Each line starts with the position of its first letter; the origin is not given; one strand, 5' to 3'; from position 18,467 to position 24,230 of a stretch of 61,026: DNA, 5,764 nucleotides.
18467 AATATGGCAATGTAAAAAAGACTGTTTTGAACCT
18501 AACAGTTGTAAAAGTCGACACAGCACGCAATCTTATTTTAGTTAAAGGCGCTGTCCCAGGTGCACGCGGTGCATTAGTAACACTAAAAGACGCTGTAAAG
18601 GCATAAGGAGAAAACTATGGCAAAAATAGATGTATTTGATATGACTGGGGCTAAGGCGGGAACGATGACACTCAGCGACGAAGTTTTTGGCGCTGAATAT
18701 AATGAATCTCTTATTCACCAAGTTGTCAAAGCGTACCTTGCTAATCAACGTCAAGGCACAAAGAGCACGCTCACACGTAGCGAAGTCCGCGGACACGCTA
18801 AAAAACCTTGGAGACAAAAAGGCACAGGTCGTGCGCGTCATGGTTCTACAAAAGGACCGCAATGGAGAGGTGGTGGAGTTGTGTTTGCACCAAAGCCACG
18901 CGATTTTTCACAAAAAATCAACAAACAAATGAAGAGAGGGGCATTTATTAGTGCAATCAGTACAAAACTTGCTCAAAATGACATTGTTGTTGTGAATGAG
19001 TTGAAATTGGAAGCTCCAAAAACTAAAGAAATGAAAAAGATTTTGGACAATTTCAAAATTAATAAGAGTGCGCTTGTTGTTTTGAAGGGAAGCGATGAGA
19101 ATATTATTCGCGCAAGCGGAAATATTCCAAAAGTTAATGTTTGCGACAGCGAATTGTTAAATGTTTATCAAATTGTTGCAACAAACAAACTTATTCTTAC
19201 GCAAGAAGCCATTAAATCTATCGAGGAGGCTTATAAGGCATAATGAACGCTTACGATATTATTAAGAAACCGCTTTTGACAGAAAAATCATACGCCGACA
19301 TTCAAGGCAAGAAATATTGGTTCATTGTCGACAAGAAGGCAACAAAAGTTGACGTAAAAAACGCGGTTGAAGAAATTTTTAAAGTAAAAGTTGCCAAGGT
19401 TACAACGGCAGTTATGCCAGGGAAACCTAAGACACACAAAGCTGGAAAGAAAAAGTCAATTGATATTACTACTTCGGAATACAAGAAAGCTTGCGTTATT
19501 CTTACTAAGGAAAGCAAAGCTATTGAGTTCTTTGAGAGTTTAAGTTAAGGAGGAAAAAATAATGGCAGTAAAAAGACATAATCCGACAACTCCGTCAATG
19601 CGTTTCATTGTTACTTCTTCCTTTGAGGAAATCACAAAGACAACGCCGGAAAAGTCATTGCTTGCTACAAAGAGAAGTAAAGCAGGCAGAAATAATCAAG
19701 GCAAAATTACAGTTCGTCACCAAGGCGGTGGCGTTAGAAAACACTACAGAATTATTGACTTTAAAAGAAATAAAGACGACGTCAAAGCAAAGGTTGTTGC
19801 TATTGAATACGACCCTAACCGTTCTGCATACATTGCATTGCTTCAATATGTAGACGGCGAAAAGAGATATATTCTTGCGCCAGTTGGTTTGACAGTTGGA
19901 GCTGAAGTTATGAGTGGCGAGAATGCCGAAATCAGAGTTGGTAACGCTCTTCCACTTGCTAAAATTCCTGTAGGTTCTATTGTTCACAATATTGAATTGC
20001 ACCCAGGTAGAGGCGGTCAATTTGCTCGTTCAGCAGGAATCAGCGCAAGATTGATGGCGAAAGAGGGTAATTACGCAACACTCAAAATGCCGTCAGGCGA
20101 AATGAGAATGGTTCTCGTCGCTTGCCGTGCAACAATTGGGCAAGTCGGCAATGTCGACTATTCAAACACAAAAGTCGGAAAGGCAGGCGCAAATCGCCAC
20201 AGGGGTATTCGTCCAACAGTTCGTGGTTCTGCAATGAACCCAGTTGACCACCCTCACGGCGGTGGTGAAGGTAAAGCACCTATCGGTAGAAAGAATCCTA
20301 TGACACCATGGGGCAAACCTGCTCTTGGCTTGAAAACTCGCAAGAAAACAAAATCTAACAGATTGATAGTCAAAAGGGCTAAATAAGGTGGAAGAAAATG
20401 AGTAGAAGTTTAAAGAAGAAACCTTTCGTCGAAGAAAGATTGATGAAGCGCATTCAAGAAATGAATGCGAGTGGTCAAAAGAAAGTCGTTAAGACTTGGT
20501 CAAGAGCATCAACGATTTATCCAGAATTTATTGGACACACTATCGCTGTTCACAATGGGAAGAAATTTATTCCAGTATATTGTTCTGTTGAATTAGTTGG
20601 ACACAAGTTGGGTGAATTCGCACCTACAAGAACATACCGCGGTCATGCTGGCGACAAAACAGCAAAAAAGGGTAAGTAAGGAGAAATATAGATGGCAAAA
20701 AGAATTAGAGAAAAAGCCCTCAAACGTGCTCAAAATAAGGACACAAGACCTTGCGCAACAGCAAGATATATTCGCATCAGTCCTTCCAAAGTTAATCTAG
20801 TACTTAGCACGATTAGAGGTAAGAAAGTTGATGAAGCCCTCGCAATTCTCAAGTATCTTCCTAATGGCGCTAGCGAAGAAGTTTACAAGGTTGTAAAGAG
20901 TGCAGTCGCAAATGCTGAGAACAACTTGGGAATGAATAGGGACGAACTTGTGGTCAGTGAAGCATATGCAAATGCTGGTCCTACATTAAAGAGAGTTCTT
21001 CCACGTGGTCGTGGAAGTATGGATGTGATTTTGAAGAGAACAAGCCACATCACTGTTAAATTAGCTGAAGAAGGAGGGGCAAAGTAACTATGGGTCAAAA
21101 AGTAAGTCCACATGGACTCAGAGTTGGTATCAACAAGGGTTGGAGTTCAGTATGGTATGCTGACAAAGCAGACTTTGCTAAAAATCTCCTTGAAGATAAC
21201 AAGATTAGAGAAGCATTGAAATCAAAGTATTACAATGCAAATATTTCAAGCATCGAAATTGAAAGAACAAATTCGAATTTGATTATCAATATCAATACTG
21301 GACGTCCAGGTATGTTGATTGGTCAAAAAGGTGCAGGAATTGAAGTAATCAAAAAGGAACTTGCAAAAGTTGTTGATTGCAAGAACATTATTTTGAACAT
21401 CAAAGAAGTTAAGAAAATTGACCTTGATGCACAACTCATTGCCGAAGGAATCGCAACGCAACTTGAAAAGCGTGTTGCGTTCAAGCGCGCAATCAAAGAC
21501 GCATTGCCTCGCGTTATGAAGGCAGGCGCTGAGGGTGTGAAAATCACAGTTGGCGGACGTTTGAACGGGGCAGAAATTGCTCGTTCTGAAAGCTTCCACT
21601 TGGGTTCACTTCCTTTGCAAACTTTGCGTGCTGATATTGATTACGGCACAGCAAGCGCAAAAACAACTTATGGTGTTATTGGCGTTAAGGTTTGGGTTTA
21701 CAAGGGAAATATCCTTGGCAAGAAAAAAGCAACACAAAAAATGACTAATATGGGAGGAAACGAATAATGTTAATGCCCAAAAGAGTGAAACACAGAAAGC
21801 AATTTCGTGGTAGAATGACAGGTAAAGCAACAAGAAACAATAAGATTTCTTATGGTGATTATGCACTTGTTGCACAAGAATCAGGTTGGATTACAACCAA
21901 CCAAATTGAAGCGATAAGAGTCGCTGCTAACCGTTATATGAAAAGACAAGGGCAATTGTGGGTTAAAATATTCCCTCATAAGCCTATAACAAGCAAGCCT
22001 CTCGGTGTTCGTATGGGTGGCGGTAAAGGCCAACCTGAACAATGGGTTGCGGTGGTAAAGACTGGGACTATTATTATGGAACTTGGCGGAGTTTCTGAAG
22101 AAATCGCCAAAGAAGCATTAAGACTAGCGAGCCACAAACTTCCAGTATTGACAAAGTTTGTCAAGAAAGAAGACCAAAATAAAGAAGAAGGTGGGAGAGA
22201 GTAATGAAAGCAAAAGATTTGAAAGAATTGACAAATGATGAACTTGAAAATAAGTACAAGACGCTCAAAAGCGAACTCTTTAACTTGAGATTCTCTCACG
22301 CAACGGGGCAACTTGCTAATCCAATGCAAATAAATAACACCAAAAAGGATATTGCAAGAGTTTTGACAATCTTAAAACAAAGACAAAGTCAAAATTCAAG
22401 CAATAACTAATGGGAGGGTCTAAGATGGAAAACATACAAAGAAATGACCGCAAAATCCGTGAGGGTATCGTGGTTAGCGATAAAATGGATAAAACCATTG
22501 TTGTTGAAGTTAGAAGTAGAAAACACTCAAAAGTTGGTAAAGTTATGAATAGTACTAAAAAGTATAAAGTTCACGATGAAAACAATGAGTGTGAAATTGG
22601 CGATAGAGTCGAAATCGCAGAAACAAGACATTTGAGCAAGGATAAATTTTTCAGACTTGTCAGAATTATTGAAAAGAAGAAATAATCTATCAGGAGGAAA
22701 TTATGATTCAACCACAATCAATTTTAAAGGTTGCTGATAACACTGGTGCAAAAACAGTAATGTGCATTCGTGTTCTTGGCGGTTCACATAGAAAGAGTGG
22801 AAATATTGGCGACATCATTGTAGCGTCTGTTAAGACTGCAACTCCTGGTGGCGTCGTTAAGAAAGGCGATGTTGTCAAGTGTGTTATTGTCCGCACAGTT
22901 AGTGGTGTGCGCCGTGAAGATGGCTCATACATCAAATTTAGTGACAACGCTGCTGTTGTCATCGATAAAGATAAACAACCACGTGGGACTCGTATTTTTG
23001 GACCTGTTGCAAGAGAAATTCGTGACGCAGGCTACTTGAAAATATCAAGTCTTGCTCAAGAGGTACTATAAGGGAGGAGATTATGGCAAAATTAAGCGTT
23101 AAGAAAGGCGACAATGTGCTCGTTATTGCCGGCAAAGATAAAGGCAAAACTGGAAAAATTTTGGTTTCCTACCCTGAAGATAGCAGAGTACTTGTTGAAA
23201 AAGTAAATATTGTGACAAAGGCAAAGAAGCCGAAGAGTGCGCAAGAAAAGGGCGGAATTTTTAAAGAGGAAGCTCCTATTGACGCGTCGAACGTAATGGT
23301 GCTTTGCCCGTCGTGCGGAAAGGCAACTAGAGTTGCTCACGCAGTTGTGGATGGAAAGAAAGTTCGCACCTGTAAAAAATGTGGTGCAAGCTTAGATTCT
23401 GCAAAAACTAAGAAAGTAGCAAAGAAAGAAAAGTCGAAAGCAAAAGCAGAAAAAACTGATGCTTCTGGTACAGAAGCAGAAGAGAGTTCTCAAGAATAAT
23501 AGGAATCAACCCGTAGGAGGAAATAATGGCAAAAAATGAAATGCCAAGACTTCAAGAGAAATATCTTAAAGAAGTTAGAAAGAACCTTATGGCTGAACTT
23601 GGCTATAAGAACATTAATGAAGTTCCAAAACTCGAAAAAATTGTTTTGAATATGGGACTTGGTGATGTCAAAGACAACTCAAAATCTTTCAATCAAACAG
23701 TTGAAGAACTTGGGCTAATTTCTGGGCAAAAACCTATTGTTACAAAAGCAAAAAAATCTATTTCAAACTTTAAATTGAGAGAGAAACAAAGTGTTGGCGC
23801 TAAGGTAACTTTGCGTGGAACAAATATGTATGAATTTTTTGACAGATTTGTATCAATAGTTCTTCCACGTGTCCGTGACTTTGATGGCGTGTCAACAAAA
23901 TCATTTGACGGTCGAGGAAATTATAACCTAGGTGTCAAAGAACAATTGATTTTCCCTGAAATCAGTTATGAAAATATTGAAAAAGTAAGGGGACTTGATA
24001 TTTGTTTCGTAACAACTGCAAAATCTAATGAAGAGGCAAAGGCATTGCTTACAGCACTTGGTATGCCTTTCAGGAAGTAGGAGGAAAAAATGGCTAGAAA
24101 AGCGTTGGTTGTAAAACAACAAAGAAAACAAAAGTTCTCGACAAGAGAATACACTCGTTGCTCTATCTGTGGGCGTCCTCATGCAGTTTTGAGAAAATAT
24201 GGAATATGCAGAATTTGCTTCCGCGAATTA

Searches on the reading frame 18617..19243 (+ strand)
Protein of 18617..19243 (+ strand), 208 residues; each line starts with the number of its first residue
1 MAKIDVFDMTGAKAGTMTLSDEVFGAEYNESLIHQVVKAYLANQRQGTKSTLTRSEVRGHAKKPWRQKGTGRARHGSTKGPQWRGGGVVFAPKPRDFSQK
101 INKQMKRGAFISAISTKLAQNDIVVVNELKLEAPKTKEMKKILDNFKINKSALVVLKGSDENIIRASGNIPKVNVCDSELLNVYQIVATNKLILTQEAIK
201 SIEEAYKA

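Call 64: search_protein_families(library=ncbifam, proteins=[window:18617-19243:+], max_evalue=0.00001)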
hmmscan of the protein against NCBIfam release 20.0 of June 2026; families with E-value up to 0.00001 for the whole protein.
window:18617-19243:+ (208 aa): 3 families
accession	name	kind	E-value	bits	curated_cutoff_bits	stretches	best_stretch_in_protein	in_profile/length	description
TIGR03953.1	rplD_bact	equivalog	8.1e-77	256.8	130.1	1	18-204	2-188/188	50S ribosomal protein L4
NF051449.1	50S_L4_sunset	exception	8e-59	199.7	385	1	19-204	3-189/285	50S ribosomal protein L4, sunset domain variant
TIGR03672.1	rpl4p_arch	equivalog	2.3e-13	50.2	269.75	1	3-124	2-126/251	50S ribosomal protein L4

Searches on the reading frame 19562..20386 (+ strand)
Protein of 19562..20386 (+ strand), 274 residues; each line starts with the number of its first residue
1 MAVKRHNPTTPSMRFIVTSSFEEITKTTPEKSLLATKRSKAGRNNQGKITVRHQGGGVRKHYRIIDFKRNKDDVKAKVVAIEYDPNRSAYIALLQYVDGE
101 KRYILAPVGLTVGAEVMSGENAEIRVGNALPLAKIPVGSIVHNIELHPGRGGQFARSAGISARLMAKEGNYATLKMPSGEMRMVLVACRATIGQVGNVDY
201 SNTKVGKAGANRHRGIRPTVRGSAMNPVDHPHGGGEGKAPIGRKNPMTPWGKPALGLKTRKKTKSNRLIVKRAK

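Call 64: search_protein_families(library=ncbifam, proteins=[window:19562-20386:+], max_evalue=0.00001)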
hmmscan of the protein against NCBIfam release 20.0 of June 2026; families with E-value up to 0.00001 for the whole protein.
window:19562-20386:+ (274 aa): 2 families
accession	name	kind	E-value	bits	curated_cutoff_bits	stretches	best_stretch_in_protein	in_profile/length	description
TIGR01171.1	rplB_bact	equivalog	1.3e-130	434.7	174.5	1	3-273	1-273/275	50S ribosomal protein L2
NF007180.0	PRK09612.1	equivalog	1e-45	156.1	265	1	42-239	8-209/238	50S ribosomal protein L2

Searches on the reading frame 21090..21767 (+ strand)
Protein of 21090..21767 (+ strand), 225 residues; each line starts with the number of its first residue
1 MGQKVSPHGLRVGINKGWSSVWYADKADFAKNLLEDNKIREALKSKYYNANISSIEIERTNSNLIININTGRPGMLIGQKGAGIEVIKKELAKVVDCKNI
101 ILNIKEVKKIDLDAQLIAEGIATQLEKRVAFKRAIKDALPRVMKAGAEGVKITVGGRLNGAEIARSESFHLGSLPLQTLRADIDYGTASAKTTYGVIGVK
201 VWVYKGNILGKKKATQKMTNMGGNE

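Call 64: search_protein_families(library=ncbifam, proteins=[window:21090-21767:+], max_evalue=0.00001)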
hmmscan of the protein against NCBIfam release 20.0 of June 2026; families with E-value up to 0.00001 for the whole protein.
window:21090-21767:+ (225 aa): 3 families
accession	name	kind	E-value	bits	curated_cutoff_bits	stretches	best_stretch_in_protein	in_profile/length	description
TIGR01009.1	rpsC_bact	equivalog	4.4e-88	294.5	114.5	1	1-211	1-211/212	30S ribosomal protein S3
NF003219.0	PRK04191.1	equivalog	7.2e-34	117.1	147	1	25-208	3-187/229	30S ribosomal protein S3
TIGR01008.1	uS3_euk_arch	equivalog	2.2e-31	109.1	150.25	1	28-207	4-184/195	30S ribosomal protein S3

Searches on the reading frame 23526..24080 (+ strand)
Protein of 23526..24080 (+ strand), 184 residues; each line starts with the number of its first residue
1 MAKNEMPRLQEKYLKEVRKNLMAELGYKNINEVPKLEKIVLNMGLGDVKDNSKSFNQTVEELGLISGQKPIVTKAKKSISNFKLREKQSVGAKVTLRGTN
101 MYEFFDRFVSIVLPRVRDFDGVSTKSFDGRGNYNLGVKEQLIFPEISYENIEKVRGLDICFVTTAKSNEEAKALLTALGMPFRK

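Call 64: search_protein_families(library=ncbifam, proteins=[window:23526-24080:+], max_evalue=0.00001)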
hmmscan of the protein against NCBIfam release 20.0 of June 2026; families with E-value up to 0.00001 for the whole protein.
window:23526-24080:+ (184 aa): 2 families
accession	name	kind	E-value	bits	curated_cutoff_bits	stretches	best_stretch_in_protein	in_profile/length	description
NF000585.0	PRK00010.1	equivalog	2.2e-83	278.5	186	1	6-184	2-180/181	50S ribosomal protein L5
NF003258.0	PRK04219.1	equivalog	8.8e-25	87.2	166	1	28-162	9-134/178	50S ribosomal protein L5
